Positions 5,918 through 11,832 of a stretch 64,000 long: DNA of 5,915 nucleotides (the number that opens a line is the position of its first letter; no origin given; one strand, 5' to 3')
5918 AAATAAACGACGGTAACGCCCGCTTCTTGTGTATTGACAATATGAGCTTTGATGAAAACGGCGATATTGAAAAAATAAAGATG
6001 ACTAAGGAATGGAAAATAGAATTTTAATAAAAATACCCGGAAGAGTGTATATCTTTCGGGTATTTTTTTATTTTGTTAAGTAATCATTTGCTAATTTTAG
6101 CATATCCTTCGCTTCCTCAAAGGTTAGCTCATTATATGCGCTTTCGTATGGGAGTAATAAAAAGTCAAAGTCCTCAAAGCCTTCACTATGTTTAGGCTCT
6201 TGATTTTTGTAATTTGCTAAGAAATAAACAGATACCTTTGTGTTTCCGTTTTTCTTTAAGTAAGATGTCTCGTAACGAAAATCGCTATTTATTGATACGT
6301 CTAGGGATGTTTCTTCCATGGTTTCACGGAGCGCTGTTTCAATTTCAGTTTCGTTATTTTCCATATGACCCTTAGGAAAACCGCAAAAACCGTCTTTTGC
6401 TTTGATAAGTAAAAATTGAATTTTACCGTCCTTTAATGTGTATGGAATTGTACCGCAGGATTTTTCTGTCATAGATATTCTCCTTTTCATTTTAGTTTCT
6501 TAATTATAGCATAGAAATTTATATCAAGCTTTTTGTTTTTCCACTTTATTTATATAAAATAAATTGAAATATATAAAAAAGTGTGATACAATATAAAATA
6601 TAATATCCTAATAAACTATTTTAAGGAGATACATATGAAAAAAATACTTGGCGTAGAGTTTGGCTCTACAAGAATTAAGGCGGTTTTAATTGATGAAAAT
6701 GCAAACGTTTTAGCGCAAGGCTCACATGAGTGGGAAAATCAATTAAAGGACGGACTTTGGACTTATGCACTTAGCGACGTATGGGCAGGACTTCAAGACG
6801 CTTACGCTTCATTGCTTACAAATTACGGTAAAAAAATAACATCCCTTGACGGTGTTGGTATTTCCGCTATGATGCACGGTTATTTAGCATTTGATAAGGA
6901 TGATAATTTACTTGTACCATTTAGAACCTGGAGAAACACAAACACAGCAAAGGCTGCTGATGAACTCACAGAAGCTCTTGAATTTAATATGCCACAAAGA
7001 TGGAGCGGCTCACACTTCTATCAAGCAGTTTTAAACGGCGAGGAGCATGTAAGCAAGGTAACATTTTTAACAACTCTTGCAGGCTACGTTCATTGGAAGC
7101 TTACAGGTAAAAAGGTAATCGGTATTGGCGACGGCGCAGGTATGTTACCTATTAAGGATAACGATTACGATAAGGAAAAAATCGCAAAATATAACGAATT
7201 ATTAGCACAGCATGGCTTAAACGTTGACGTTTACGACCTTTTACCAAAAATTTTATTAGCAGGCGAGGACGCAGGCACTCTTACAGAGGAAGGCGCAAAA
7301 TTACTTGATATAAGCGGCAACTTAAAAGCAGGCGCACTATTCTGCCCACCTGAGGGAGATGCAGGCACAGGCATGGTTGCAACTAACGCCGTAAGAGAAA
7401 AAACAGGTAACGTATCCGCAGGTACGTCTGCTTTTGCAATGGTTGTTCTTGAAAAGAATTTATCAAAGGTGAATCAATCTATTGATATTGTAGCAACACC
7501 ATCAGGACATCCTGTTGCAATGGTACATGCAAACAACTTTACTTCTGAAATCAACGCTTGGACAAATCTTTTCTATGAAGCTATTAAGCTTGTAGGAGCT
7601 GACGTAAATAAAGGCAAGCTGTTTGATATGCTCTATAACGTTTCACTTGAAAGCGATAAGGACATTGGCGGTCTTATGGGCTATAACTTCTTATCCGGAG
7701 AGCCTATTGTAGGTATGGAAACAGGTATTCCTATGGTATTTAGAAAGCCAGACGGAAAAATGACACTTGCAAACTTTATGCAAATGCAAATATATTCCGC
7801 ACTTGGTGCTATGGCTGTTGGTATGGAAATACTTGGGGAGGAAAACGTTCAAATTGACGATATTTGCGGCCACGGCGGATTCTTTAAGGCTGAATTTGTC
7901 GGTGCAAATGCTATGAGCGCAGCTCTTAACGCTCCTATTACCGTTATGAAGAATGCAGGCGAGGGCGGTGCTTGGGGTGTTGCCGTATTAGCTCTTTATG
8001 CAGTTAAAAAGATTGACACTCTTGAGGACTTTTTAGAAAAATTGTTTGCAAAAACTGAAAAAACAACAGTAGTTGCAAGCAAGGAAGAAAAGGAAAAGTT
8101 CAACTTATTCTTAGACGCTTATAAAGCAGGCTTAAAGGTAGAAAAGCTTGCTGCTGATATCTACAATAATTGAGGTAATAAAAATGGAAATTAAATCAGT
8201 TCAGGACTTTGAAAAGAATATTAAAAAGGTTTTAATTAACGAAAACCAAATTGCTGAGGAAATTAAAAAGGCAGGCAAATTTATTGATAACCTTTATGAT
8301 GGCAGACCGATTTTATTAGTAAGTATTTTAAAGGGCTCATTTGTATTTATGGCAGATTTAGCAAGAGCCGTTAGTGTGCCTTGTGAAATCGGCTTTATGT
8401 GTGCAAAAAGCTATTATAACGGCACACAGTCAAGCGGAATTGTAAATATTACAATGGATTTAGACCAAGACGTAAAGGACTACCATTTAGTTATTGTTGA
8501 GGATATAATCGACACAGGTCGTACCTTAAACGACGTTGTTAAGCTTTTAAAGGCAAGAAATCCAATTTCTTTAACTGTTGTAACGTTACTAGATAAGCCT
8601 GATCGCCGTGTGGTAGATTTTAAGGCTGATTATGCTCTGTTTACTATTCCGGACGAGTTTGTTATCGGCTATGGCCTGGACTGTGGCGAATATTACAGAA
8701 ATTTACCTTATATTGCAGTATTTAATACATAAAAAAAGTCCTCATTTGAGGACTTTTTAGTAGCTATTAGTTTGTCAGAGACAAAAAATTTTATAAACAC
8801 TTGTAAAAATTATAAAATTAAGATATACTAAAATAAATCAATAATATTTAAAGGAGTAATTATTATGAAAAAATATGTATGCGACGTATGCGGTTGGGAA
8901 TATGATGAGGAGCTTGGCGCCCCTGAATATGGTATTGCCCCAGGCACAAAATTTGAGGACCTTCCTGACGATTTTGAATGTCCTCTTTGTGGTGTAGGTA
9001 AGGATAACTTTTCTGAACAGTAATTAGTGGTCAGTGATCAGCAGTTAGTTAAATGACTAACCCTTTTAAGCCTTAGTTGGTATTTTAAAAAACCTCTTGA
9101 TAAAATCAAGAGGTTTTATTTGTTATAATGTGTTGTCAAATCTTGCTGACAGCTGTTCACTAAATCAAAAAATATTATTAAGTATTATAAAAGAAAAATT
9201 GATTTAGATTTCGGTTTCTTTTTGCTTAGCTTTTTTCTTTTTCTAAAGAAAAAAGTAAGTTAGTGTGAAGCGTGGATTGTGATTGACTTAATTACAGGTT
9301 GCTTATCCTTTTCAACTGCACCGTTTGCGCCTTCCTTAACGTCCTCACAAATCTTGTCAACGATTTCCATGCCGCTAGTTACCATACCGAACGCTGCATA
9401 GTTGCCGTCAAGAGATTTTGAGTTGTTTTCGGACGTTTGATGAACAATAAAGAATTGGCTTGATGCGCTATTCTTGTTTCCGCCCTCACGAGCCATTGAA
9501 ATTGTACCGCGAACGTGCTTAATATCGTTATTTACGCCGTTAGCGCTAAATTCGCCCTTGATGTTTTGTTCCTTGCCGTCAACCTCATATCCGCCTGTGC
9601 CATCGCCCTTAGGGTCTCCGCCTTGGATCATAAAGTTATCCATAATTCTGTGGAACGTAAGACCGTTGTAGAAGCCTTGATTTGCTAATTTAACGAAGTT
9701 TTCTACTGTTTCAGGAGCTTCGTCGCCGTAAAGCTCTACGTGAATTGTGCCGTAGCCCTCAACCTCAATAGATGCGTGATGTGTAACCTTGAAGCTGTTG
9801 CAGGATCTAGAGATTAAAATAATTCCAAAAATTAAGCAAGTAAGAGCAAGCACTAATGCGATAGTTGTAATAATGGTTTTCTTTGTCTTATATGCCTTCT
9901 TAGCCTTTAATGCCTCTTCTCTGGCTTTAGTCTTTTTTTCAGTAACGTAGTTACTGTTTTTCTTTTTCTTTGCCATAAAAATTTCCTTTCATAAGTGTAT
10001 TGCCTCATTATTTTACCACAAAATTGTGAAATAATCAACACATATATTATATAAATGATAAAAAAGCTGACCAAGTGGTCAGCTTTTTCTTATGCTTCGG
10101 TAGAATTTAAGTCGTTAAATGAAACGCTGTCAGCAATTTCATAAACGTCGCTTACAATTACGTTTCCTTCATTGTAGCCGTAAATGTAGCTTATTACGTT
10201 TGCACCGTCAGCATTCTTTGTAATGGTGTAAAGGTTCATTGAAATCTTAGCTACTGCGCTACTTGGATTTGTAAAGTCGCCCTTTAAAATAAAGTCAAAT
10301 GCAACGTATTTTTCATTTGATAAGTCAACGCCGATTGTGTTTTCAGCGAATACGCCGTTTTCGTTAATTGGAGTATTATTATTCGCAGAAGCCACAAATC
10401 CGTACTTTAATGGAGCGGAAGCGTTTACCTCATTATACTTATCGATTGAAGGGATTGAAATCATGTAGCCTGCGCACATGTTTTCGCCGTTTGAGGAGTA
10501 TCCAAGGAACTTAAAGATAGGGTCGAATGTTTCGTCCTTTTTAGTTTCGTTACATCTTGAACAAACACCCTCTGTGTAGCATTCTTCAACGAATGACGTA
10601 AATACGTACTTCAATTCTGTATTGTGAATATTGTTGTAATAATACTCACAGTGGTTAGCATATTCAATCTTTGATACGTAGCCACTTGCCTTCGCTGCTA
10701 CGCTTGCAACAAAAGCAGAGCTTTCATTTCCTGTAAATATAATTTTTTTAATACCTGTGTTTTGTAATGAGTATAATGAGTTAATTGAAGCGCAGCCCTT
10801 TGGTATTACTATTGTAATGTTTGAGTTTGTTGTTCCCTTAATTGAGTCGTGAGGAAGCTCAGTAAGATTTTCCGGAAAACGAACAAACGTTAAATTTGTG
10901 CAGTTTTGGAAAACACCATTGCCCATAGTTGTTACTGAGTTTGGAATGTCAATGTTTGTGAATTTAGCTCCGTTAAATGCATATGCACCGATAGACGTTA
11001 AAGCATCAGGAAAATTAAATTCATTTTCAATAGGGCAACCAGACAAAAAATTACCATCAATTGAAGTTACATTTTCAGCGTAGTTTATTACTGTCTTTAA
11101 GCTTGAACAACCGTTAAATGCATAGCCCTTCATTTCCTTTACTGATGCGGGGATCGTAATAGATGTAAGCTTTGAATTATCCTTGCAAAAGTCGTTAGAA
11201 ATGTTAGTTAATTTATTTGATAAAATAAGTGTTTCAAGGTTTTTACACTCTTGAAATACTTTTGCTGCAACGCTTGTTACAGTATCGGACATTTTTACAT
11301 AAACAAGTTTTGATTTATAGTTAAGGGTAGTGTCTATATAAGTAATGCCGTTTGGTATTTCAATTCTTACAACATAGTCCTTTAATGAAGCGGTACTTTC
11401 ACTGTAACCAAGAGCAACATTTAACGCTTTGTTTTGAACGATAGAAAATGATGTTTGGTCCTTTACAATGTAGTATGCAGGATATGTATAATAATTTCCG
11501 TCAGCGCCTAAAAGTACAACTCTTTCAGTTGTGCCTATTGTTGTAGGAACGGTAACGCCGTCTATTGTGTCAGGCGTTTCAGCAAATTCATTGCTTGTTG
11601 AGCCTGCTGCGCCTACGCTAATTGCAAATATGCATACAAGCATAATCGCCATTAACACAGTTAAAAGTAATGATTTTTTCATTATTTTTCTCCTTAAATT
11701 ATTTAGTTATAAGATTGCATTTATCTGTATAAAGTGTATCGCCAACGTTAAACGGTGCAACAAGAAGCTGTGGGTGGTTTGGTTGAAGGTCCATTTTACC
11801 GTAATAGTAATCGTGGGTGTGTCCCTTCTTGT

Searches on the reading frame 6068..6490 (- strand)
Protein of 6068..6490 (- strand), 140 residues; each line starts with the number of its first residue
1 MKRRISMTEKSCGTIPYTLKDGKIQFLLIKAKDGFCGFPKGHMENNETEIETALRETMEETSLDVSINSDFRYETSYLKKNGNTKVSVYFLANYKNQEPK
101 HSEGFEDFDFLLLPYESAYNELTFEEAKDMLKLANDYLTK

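Call 25: search_protein_families(library=pfam, proteins=[window:6068-6490:-])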
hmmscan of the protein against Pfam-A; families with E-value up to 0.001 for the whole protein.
window:6068-6490:- (140 aa): 1 family
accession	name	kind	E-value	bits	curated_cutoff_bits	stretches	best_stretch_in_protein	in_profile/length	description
PF00293.34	NUDIX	-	6.4e-12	46.1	21.1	1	21-121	12-120/134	NUDIX domain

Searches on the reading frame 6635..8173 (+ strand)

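Call 86: search_protein_families(library=pfam, proteins=[window:6635-8173:+], max_evalue=0.00001)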
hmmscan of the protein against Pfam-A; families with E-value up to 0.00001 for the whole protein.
window:6635-8173:+ (512 aa): 2 families
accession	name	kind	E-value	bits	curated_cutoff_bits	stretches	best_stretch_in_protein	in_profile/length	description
PF02782.22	FGGY_C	-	9e-26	91.3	27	1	259-456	2-197/198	FGGY family of carbohydrate kinases, C-terminal domain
PF00370.27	FGGY_N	-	3.9e-19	69.7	28.8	1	4-224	2-224/245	FGGY family of carbohydrate kinases, N-terminal domain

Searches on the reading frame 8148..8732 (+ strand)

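Call 86: search_protein_families(library=pfam, proteins=[window:8148-8732:+], max_evalue=0.00001)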
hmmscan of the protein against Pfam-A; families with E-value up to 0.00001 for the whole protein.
window:8148-8732:+ (194 aa): 1 family
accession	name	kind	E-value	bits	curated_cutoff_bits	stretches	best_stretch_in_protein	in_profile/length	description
PF00156.33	Pribosyltran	-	3e-27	95.3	26.3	1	34-178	10-156/158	Phosphoribosyl transferase domain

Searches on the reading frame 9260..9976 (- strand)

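Call 85: search_protein_families(library=pfam, proteins=[window:9260-9976:-], max_evalue=0.00001)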
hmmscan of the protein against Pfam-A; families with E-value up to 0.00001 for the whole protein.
window:9260-9976:- (238 aa): 1 family
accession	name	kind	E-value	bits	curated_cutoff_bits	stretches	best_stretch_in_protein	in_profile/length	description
PF00160.26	Pro_isomerase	-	1.3e-45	155.9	21.7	1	69-223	3-150/159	Cyclophilin type peptidyl-prolyl cis-trans isomerase/CLD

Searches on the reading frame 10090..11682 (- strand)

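Call 85: search_protein_families(library=pfam, proteins=[window:10090-11682:-], max_evalue=0.00001)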
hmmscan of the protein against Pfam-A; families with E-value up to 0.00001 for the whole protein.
window:10090-11682:- (530 aa): 1 family
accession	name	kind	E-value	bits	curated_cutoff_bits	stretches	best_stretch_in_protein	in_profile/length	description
PF13306.12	LRR_5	-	5.7e-34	117.2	27.7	2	199-302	16-117/127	BspA type Leucine rich repeat region (6 copies)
